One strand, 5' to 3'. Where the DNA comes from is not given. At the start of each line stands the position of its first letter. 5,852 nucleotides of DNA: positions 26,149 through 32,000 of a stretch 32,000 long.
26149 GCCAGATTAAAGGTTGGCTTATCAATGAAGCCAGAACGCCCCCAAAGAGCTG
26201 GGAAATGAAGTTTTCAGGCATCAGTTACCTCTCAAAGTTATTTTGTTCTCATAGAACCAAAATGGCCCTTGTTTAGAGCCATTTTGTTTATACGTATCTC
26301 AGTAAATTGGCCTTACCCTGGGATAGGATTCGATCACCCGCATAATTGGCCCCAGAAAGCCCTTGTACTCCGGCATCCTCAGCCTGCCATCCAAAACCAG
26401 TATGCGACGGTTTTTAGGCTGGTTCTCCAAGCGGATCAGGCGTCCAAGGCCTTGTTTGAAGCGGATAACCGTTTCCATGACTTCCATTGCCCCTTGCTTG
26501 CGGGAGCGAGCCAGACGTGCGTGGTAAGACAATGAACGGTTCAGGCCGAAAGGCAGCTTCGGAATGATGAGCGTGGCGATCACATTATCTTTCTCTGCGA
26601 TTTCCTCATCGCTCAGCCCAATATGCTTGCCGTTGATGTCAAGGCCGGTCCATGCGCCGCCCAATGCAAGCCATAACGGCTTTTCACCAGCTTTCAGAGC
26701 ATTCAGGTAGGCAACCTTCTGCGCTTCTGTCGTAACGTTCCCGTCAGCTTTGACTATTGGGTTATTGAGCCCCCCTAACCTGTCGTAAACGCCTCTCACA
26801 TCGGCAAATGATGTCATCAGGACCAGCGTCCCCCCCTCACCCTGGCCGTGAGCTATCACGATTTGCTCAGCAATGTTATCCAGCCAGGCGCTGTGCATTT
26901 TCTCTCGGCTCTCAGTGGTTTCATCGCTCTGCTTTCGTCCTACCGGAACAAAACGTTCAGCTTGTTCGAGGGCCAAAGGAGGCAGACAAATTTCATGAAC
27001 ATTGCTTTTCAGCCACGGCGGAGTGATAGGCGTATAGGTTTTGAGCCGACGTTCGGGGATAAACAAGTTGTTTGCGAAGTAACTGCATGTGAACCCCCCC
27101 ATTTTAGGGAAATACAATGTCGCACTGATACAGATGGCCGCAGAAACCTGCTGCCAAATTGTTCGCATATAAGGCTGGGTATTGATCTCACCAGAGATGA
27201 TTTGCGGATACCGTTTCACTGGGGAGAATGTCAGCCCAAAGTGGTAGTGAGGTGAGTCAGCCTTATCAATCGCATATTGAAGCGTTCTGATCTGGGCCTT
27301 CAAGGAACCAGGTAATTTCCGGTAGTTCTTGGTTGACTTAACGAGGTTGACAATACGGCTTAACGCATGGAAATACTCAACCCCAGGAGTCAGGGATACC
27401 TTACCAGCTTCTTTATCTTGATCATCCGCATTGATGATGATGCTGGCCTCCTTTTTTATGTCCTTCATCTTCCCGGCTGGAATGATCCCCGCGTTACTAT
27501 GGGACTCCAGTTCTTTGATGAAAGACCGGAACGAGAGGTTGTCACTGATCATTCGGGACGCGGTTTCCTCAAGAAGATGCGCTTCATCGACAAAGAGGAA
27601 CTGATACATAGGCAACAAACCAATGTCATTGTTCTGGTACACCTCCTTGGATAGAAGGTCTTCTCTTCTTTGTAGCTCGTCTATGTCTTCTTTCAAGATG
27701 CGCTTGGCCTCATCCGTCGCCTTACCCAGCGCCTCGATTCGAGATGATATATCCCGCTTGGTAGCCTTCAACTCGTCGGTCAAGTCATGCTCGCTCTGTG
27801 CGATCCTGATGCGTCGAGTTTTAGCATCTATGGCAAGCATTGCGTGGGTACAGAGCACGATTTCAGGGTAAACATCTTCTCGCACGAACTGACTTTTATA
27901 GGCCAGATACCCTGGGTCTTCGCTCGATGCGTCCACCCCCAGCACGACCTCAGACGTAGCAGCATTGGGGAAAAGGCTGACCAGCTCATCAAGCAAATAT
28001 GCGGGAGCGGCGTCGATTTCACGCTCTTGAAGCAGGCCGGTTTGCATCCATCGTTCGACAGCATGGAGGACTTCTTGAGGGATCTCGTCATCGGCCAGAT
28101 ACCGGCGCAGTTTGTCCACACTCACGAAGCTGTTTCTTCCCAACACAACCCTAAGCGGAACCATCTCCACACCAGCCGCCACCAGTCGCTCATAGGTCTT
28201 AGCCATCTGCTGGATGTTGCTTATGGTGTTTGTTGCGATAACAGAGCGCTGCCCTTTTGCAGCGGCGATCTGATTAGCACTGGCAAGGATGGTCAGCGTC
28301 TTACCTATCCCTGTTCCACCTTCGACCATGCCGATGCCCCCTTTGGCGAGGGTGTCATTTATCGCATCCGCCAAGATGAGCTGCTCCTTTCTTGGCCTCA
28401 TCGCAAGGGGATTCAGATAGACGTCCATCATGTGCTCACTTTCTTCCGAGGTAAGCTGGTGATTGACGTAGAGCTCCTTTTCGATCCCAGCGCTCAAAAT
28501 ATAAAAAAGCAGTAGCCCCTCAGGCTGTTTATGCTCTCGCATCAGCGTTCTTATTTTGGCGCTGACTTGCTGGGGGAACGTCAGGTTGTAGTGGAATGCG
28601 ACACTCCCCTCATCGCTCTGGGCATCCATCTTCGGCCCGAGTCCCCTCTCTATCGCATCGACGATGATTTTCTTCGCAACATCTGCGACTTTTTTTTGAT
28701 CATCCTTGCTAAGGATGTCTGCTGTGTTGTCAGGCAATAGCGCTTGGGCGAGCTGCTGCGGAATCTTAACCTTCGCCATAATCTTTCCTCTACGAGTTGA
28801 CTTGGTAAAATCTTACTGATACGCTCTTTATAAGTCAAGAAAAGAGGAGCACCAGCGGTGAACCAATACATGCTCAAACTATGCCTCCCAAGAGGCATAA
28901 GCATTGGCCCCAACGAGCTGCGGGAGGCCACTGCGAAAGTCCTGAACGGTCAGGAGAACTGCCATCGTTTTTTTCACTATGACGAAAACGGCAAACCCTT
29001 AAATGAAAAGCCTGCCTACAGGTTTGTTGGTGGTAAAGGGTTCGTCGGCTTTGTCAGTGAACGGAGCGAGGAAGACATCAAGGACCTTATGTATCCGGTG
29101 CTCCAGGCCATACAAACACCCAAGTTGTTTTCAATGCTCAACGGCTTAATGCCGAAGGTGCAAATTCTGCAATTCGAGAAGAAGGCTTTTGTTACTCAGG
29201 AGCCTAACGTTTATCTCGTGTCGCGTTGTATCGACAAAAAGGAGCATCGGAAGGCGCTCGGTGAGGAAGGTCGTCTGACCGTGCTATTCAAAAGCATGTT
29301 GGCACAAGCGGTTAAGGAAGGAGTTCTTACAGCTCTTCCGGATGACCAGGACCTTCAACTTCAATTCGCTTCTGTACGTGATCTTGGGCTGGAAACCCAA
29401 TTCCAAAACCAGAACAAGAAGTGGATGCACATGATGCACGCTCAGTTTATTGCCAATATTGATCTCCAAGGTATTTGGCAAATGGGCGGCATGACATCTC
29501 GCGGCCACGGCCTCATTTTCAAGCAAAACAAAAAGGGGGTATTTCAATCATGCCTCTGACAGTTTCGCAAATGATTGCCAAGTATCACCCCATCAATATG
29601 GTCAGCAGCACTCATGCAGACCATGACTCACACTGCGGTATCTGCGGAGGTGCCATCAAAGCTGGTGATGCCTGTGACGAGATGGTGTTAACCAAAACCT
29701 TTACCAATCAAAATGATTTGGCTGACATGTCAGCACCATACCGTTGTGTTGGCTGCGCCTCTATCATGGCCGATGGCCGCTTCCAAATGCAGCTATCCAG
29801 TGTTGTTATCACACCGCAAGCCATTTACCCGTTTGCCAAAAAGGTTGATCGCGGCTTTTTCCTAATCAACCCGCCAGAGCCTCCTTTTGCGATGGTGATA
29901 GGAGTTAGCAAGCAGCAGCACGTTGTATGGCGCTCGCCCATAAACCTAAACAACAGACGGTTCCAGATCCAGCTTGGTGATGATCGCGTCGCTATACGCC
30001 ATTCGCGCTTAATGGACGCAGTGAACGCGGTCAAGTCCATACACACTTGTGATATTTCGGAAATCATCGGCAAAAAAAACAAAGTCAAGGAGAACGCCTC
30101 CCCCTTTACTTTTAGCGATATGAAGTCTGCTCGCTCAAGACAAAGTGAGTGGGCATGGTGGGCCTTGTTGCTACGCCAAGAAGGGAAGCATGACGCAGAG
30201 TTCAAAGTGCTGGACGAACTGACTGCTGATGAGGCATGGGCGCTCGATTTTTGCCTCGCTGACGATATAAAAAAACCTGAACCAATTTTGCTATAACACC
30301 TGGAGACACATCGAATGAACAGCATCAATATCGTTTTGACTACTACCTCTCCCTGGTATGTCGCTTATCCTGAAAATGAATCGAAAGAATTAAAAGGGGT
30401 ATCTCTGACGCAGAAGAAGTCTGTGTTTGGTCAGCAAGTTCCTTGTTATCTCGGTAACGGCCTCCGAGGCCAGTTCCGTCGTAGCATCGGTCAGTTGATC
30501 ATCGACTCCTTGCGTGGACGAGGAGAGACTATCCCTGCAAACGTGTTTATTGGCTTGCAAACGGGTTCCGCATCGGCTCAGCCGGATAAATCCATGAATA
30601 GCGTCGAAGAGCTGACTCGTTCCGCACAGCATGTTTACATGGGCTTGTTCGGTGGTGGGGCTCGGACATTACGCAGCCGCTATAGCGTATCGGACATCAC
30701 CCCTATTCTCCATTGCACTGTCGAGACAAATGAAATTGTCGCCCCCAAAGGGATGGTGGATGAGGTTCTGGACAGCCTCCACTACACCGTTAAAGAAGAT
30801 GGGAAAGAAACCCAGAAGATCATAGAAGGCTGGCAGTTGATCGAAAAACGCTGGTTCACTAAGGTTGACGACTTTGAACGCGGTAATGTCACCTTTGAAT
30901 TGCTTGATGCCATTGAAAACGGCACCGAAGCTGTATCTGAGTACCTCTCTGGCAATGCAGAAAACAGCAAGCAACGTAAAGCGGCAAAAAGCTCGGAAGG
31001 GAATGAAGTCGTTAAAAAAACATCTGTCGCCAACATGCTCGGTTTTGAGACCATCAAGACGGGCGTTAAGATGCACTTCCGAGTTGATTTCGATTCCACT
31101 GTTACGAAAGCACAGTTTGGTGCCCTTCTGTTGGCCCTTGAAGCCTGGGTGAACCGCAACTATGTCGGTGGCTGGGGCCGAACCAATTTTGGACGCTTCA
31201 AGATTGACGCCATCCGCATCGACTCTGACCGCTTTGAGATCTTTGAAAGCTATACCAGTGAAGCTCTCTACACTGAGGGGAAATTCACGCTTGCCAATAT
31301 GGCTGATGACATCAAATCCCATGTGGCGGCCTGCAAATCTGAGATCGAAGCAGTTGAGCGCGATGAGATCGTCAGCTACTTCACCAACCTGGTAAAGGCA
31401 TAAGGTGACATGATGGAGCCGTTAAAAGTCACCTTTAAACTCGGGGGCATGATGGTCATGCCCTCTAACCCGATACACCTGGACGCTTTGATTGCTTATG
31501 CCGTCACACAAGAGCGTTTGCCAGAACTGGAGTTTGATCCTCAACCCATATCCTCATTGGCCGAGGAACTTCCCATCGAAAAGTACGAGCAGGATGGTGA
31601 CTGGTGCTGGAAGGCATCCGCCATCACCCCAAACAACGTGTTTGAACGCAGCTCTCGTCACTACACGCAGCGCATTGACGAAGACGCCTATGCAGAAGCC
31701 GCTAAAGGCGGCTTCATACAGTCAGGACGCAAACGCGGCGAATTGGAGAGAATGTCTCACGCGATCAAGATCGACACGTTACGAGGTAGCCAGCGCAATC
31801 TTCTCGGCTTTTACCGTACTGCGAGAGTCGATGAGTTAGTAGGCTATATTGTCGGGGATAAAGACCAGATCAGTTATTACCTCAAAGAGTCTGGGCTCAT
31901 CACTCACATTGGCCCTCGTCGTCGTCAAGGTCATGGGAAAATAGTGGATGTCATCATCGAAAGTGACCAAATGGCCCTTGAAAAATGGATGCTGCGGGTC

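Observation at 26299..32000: Type IV-A-like CRISPR-Cas effector module (dinG divergent from csf5-csf1-csf2-csf3) with no array or adaptation genes in view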

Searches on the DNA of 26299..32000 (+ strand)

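Call 10: search_dna_similar(query=window:26299-32000:+, collection=plasmids, mode=near, max_rows=20)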
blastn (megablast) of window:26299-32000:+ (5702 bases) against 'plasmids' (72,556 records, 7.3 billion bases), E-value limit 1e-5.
Records with a match: 4; places in all: 4; records where one place covers at least 80% of the query: 3.
Best place of each record, by identity: >=99% 3; 90-95% 1.
By first word of the organism name: Citrobacter 2; Vibrio 1; Escherichia 1.
By predicted mobility (MOB-suite, as given by PLSDB): conjugative 4.
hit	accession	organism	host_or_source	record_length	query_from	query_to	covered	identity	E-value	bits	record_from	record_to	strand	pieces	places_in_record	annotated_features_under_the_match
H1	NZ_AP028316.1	Citrobacter freundii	Homo sapiens,drainage effluent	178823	1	5702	100%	99.3%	0e+0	10309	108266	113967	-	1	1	csf4: type IV CRISPR-associated DEAD/DEAH-box helicase Csf4 | csf2: type IV CRISPR-associated protein Csf2 | csf1: type IV CRISPR-associated protein Csf1 | csf5: type IV CRISPR-associated endonuclease Csf5 | csf3: type IV CRISPR-associated protein Csf3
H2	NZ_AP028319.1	Citrobacter freundii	Homo sapiens,sputum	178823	1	5702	100%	99.3%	0e+0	10309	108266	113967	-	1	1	csf4: type IV CRISPR-associated DEAD/DEAH-box helicase Csf4 | csf2: type IV CRISPR-associated protein Csf2 | csf1: type IV CRISPR-associated protein Csf1 | csf5: type IV CRISPR-associated endonuclease Csf5 | csf3: type IV CRISPR-associated protein Csf3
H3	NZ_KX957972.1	Vibrio parahaemolyticus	shrimp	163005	1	5693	100%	91.4%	0e+0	7788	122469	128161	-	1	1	csf4: type IV CRISPR-associated DEAD/DEAH-box helicase Csf4 | csf2: type IV CRISPR-associated protein Csf2 | csf1: type IV CRISPR-associated protein Csf1 | csf5: type IV CRISPR-associated endonuclease Csf5 | csf3: type IV CRISPR-associated protein Csf3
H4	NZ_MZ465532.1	Escherichia coli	-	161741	5383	5702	6%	100.0%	2e-165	592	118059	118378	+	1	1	csf3: type IV CRISPR-associated protein Csf3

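Call 11: search_dna_similar(query=window:26299-32000:+, collection=ecoli_genomes, mode=near, max_rows=10)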
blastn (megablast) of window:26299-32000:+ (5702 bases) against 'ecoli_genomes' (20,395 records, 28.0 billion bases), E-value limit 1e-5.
No match.

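Call 13: get_annotated_region(hit=H1, flank=20000)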
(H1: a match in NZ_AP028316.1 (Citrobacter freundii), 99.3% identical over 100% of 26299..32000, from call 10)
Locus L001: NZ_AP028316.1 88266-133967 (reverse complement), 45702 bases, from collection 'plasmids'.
description: Citrobacter freundii strain OIPH-N330 plasmid pN330-2, complete sequence
organism: Citrobacter freundii (NCBI taxid 546)
taxonomy: Bacteria; Pseudomonadota; Gammaproteobacteria; Enterobacterales; Enterobacteriaceae; Citrobacter; Citrobacter freundii
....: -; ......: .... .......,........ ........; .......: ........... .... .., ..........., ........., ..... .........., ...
typing (MOB-suite, as given by PLSDB): conjugative; replicon IncC; relaxase MOBH,MOBH; mating-pair formation MPF_F
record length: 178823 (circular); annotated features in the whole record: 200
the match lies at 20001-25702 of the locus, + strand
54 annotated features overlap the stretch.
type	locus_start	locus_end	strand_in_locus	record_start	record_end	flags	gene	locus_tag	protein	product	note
CDS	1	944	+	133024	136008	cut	-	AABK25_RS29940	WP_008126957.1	Tn3-like element ISKox2 family transposase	GO:0006313 - DNA transposition [Evidence IEA]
CDS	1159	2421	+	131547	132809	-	-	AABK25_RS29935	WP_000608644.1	IS1380-like element ISEcp1 family transposase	GO:0006313 - DNA transposition [Evidence IEA]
CDS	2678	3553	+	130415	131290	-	-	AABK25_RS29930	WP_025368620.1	extended-spectrum class A beta-lactamase CTX-M-2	-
predicted_resistance_gene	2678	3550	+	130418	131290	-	blaCTX-M-2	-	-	extended-spectrum class A beta-lactamase CTX-M-2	predicted by amrfinderplus; class BETA-LACTAM; identity 100.0%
CDS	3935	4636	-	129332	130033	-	-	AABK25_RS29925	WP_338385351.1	RHS repeat-associated core domain-containing protein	-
CDS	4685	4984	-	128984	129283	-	-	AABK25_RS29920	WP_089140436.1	hypothetical protein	-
CDS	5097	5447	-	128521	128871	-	-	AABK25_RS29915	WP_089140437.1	hypothetical protein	-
CDS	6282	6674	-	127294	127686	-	-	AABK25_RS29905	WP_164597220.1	hypothetical protein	-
CDS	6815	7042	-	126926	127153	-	-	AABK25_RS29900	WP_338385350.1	hypothetical protein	-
CDS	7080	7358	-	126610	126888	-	-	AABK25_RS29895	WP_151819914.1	hypothetical protein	-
CDS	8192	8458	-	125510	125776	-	-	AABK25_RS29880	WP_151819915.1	hypothetical protein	-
CDS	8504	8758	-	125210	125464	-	-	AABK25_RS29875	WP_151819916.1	hypothetical protein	-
CDS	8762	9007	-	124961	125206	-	-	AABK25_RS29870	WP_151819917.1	hypothetical protein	-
CDS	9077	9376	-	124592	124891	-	-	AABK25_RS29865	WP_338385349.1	hypothetical protein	-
CDS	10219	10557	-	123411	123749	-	-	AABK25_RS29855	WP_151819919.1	hypothetical protein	-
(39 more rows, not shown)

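Call 21: get_annotated_region(hit=H3, flank=12000)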
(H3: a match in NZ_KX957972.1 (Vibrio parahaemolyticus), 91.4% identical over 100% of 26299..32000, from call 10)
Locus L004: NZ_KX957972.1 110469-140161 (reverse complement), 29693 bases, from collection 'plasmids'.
description: Vibrio parahaemolyticus plasmid pVPS91, complete sequence
organism: Vibrio parahaemolyticus (NCBI taxid 670)
taxonomy: Bacteria; Pseudomonadota; Gammaproteobacteria; Vibrionales; Vibrionaceae; Vibrio; Vibrio parahaemolyticus
host: -; source: shrimp; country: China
typing (MOB-suite, as given by PLSDB): conjugative; replicon rep_cluster_1134; relaxase MOBH; mating-pair formation MPF_F
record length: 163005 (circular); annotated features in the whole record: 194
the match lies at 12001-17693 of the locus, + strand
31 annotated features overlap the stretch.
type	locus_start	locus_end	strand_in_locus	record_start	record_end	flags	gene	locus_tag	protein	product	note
CDS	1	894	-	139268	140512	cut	-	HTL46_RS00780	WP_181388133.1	hypothetical protein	-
CDS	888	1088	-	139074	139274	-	-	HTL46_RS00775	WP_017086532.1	hypothetical protein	-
CDS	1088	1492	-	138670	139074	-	-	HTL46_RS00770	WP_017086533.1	hypothetical protein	-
CDS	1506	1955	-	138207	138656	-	-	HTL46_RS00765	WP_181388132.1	hypothetical protein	-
CDS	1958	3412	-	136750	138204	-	-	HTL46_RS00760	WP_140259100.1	AAA family ATPase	-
CDS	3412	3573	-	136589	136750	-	-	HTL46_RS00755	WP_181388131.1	hypothetical protein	-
CDS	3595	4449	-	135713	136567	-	-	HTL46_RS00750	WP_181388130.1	hypothetical protein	-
CDS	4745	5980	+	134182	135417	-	-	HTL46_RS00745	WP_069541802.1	GIY-YIG nuclease family protein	-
CDS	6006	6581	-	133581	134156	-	-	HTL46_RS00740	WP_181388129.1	hypothetical protein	-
CDS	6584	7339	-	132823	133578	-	-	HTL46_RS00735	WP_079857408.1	hypothetical protein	-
CDS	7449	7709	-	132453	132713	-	-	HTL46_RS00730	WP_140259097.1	hypothetical protein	-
CDS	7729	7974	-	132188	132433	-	-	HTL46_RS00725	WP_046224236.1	hypothetical protein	-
CDS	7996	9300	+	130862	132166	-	-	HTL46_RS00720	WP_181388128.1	hypothetical protein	-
CDS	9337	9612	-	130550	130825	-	-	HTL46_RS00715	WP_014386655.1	hypothetical protein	-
CDS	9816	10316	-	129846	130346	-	-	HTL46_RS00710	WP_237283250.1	hypothetical protein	-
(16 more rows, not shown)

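Call 22: get_annotated_region(hit=H4, flank=8000)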
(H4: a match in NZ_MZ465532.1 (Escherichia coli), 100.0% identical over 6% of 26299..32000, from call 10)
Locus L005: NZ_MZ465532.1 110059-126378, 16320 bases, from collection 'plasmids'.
description: Escherichia coli strain 8791 plasmid pEc8791, complete sequence
organism: Escherichia coli (NCBI taxid 562)
taxonomy: Bacteria; Pseudomonadota; Gammaproteobacteria; Enterobacterales; Enterobacteriaceae; Escherichia; Escherichia coli
host: -; source: -; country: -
typing (MOB-suite, as given by PLSDB): conjugative; replicon IncC; relaxase MOBH,MOBH; mating-pair formation MPF_F
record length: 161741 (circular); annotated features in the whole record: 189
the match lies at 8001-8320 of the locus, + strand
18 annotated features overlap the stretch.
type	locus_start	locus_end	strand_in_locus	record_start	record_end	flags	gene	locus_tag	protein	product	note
CDS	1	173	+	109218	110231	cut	intI1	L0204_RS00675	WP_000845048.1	class 1 integron integrase IntI1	-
CDS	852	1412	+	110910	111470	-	-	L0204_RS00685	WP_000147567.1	recombinase family protein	GO:0006310 - DNA recombination [Evidence IEA]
CDS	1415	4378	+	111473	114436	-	-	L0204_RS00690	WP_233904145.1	Tn3-like element TnAs3 family transposase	GO:0006313 - DNA transposition [Evidence IEA]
CDS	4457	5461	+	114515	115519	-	-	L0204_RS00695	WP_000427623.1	IS110-like element IS4321 family transposase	GO:0006313 - DNA transposition [Evidence IEA]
CDS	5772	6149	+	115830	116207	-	-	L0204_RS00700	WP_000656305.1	GNAT family N-acetyltransferase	-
CDS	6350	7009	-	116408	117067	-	-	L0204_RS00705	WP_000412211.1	type A-1 chloramphenicol O-acetyltransferase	-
predicted_resistance_gene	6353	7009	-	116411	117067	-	catA1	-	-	type A-1 chloramphenicol O-acetyltransferase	predicted by amrfinderplus; class PHENICOL; identity 100.0%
CDS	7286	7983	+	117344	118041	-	-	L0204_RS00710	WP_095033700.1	IS1-like element IS1B family transposase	GO:0006313 - DNA transposition [Evidence IEA]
CDS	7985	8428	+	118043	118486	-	csf3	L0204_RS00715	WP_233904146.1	type IV CRISPR-associated protein Csf3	GO:0043571 - maintenance of CRISPR repeat elements [Evidence IEA]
CDS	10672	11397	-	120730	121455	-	-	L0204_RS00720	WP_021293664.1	hypothetical protein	-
CDS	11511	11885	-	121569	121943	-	-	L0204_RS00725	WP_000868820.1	hypothetical protein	-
CDS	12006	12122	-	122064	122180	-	-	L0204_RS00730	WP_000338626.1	hypothetical protein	-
CDS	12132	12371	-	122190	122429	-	-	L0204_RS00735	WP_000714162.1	permease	-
CDS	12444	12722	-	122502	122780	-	-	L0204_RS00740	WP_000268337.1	hypothetical protein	-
CDS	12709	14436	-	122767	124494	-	-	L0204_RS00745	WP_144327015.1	toprim domain-containing protein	-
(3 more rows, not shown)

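Call 98: search_rna_families(source=L001, start=25700, end=27300, threshold=evalue, max_evalue=0.01)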
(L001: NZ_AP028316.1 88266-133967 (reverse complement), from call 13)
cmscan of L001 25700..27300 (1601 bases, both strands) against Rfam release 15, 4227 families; matches with E-value up to 0.01: 0.
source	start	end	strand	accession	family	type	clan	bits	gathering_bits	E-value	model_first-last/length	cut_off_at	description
